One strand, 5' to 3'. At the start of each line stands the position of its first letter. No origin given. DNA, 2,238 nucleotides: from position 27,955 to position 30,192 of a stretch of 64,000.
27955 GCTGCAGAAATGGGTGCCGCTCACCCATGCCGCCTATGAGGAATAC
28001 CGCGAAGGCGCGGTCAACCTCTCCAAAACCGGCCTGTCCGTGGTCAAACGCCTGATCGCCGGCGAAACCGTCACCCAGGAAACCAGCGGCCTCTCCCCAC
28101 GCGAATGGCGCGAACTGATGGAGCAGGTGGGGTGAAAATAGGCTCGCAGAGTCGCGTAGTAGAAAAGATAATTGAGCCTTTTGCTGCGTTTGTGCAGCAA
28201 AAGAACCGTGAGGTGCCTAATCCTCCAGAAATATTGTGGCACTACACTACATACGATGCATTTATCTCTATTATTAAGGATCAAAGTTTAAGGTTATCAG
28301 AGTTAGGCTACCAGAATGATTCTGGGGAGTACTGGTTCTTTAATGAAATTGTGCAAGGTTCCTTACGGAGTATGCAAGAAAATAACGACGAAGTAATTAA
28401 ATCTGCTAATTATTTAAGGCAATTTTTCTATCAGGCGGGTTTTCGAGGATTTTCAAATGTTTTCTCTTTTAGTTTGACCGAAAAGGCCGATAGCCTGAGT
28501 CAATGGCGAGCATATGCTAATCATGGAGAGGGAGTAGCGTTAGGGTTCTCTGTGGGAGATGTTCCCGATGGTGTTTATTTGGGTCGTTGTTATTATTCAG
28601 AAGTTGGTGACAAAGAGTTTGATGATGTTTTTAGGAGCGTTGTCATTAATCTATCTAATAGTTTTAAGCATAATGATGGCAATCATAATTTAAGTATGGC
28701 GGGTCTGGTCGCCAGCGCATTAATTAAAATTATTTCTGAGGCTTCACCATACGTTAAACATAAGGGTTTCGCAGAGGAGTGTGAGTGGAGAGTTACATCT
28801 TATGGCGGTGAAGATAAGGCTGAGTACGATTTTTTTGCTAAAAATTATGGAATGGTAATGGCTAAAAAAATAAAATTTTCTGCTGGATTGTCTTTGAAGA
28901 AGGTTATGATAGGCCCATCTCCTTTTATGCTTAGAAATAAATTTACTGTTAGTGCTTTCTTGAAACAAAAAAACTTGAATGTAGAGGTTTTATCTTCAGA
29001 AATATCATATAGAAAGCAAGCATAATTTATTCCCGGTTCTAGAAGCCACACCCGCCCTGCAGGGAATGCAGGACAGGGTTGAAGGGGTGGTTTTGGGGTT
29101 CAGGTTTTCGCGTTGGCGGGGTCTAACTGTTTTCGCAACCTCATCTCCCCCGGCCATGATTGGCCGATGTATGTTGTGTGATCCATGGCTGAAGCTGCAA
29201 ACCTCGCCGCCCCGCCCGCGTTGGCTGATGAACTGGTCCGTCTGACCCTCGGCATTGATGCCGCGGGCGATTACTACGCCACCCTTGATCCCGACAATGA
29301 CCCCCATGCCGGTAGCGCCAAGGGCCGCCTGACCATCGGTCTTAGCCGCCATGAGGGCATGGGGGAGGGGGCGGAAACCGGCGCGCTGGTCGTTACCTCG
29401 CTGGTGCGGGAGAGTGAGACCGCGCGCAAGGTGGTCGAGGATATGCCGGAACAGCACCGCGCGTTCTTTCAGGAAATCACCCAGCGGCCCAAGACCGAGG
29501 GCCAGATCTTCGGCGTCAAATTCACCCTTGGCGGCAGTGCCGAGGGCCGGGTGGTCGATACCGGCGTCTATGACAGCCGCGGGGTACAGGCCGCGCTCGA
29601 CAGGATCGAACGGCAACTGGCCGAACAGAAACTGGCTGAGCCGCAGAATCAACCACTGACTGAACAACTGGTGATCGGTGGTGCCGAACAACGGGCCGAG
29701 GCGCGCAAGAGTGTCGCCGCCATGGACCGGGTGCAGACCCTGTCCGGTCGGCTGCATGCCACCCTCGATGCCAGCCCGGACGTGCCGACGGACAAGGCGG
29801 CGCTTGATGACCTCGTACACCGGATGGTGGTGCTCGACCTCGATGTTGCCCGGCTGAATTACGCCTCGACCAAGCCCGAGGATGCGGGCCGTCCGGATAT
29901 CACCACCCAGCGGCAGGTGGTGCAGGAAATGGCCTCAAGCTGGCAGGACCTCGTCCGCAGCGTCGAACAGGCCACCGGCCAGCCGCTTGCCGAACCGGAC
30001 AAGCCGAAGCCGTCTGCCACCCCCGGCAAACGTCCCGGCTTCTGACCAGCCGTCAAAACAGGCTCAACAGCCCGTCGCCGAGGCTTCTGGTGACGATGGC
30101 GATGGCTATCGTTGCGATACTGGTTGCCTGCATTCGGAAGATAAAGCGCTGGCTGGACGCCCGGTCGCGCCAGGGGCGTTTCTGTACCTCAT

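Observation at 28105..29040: AT-rich single-gene insertion (DUF2971-like) grafted onto the 3' end of thyX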

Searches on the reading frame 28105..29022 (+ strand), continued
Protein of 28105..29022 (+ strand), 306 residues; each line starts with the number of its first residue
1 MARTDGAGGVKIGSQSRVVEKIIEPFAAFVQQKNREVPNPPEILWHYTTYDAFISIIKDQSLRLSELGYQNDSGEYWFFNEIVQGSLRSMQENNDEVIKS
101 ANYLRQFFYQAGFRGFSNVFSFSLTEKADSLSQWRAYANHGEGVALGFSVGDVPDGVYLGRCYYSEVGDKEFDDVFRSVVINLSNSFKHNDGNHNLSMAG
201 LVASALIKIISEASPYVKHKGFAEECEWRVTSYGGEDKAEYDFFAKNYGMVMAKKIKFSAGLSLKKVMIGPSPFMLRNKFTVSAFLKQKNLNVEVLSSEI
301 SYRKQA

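Call 55: search_protein_families(library=padloc, alignment_id=A3, max_evalue=0.01)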
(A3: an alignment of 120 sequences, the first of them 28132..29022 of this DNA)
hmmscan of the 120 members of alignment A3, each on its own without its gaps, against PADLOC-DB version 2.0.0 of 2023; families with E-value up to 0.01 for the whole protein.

A. member 1, window:28132-29022:+ (297 aa): 2 families
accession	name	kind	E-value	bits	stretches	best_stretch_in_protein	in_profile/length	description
PDLC04994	PDC-S31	-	9.2e-05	19.9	1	86-140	97-151/273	-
PDLC04991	PDC-S31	-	0.0095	13.6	0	113-143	68-98/208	-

B. families by the number of members that match (of 120 scanned): 6 families
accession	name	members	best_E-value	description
PDLC04994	PDC-S31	99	2.9e-09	-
PDLC04990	PDC-S31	89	1.1e-12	-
PDLC04991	PDC-S31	58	1.4e-07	-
PDLC04992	PDC-S31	43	1.1e-08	-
PDLC04993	PDC-S31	7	6.7e-07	-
PDLC02331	AbiGi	1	0.0036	AbiGi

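Call 64: search_protein_families(library=padloc, proteins=[L082:9430-10353:-], max_evalue=0.1)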
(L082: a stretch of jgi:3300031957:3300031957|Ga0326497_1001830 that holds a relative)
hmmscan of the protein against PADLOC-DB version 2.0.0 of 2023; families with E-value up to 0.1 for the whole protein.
L082:9430-10353:- (308 aa): 2 families
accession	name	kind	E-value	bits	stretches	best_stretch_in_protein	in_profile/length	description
PDLC04132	HNH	-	2.4e-12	44.6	1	141-292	117-270/286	-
PDLC03546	HNH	-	0.009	13.1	1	168-251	150-231/282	Type II restriction enzyme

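Call 68: fold_search(model_id=the predicted structure, library=pdb)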
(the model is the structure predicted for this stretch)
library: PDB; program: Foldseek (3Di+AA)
matches with E <= 10: 34; with E <= 0.001: 0
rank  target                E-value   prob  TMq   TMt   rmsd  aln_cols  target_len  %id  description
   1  7omv                  2.8e-02  0.85  0.32  0.43  14.7       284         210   10  Thermus sp. 2.9 DarT (released 2021-06-23)
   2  7yw4                  7.3e-02  0.66  0.12  0.25   6.8        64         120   11  Crystal structure of tRNA 2'-phosphotransferase from Saccharomyces cerevisiae (released 2023-07-26)
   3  7omw                  8.2e-02  0.69  0.32  0.45  17.5       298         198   10  Thermus sp. 2.9 DarT in complex with NAD+ (released 2021-06-23)
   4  7omx                  1.5e-01  0.54  0.31  0.44  17.2       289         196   10  Thermus sp. 2.9 DarT in complex with carba-NAD+ (released 2021-06-23)
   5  7aob_B                1.2e+00  0.02  0.09  0.09  19.9       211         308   12  Crystal structure of Thermaerobacter marianensis malate dehydrogenase (released 2020-10-28)
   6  6qd6_E                1.7e+00  0.02  0.11  0.08  24.4       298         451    8  Molecular scaffolds expand the nanobody toolkit for cryo-EM applications: crystal structure of Mb-cHopQ-Nb207 (released 2019-12-18)
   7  8tg3                  2.4e+00  0.06  0.08  0.12   6.7        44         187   25  tRNA 2'-phosphotransferase (Tpt1) from Aeropyrum pernix in complex with ADP-ribose-1" -phosphate (released 2023-11-08)
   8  8tg4_A                2.5e+00  0.03  0.08  0.12  11.5        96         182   14  tRNA 2'-phosphotransferase (Tpt1) from Aeropyrum pernix in complex with ADP-ribose-2"-phosphate and 2'-OH RNA (released 2023-11-08)
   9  1wfx                  2.8e+00  0.18  0.16  0.26   4.4       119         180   16  Crystal Structure of APE0204 from Aeropyrum pernix (released 2004-11-27)
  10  6d97_A                3.1e+00  0.02  0.14  0.09  17.1       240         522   10  Structure of aldehyde dehydrogenase 12 (ALDH12) from Zea mays (released 2019-01-09)
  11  9bry_a                3.1e+00  0.01  0.10  0.05  29.5       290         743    9  V0-only V-ATPase in synaptophysin gene knock-out mouse brain isolated synaptic vesicles (released 2024-06-19)
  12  8tg6                  3.7e+00  0.08  0.07  0.12   1.1        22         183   41  tRNA 2'-phosphotransferase (Tpt1) from Aeropyrum pernix in complex with sulfate anions (released 2023-11-08)
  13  9o4k_A                3.7e+00  0.02  0.11  0.09  15.5       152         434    8  Cryo-EM Structure of the Arabidopsis GA3-GID1A-RGA-SLY1-ASK1 Complex (released 2025-07-23)
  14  6d97_C                3.7e+00  0.02  0.14  0.09  17.2       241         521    9  Structure of aldehyde dehydrogenase 12 (ALDH12) from Zea mays (released 2019-01-09)
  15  6uq8_A                4.2e+00  0.01  0.13  0.08  19.1       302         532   10  Crystal structure of R421A variant of cytosolic fumarate hydratase from Leishmania major in a complex with S-malate an (released 2019-12-04)
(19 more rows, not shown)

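Call 70: find_related_loci(query=A3, collection=viral_contigs, flank=5000)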
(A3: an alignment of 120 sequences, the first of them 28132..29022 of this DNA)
Query A3 (297 aa) in viral_contigs; peptide patterns used: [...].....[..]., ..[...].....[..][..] (x = any residue, [..] = any of these).
149 stretches matched a pattern; 116 encode a relative of the query (tblastn E <= 1e-3); the best 80 are kept; 80 distinct loci.
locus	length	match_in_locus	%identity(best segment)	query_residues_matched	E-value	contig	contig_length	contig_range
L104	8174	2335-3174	27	30-294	4e-24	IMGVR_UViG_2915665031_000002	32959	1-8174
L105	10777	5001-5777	30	37-294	1e-22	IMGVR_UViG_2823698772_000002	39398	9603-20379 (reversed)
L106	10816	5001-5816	26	35-295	2e-20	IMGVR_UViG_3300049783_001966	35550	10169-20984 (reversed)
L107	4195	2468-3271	27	35-294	1e-19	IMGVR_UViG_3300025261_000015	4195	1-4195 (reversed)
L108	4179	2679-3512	24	32-294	2e-19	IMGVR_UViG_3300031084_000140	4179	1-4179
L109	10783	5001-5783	27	28-294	2e-19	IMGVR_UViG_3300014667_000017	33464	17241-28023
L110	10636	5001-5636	29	35-254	7e-19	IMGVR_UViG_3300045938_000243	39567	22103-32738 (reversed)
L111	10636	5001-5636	29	30-262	9e-19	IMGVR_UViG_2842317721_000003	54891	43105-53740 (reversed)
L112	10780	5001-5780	27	32-294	1e-18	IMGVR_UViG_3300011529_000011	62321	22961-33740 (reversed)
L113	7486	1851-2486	28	30-262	3e-18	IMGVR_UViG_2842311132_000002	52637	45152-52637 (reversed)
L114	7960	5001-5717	28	32-294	3e-18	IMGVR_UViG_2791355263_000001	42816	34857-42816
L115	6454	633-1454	25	32-294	7e-18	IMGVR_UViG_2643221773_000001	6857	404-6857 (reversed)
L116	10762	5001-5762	27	35-294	2e-17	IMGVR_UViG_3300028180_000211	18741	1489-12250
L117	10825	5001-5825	24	30-294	2e-17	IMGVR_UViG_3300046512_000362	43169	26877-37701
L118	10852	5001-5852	26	30-294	3e-17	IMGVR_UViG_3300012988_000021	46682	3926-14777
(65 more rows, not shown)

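Call 81: search_protein_representatives(protein=window:28132-29022:+)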
Query: 297 residues. Proteins with E-value up to 0.001 (for the whole library): 8224; up to 1e-10: 1231; up to 1e-30: 3. The best 150 are listed.
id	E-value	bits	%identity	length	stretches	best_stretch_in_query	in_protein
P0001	4.1e-194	659.9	99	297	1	1-297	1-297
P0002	1.6e-65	238.0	40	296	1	3-296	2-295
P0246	2.4e-34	135.7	31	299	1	11-294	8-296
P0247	2.6e-24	102.7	34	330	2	194-294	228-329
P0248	2.4e-23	99.6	30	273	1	31-295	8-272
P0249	7.6e-23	97.9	36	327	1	34-294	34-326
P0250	7.5e-22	94.7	29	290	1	16-294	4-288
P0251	1.0e-21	94.2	31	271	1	26-295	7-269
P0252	2.5e-20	89.7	29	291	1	28-277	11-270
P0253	2.5e-20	89.7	32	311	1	21-287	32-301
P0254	5.3e-20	88.6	31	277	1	29-294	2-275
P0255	7.1e-20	88.2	29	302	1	17-293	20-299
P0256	8.3e-20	88.0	28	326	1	15-291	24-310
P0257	8.9e-20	87.9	31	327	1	29-294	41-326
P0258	1.7e-19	87.0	33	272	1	30-295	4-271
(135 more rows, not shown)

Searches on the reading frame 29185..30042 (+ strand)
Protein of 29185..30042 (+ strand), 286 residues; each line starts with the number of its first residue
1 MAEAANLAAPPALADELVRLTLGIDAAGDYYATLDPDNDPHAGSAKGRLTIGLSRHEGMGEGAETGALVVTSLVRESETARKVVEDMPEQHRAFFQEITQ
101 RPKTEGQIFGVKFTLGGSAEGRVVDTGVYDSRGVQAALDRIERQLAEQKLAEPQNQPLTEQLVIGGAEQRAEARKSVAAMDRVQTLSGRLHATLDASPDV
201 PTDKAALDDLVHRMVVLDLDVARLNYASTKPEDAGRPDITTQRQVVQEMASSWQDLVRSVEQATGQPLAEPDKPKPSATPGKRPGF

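Call 4: search_protein_families(library=pfam, proteins=[window:29185-30042:+], max_evalue=1)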
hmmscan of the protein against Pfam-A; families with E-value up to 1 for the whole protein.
window:29185-30042:+ (286 aa): 0 families

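Call 64: search_protein_families(library=padloc, proteins=[window:29185-30042:+], max_evalue=0.1)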
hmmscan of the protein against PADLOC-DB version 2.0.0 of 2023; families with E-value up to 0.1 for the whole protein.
window:29185-30042:+ (286 aa): 0 families
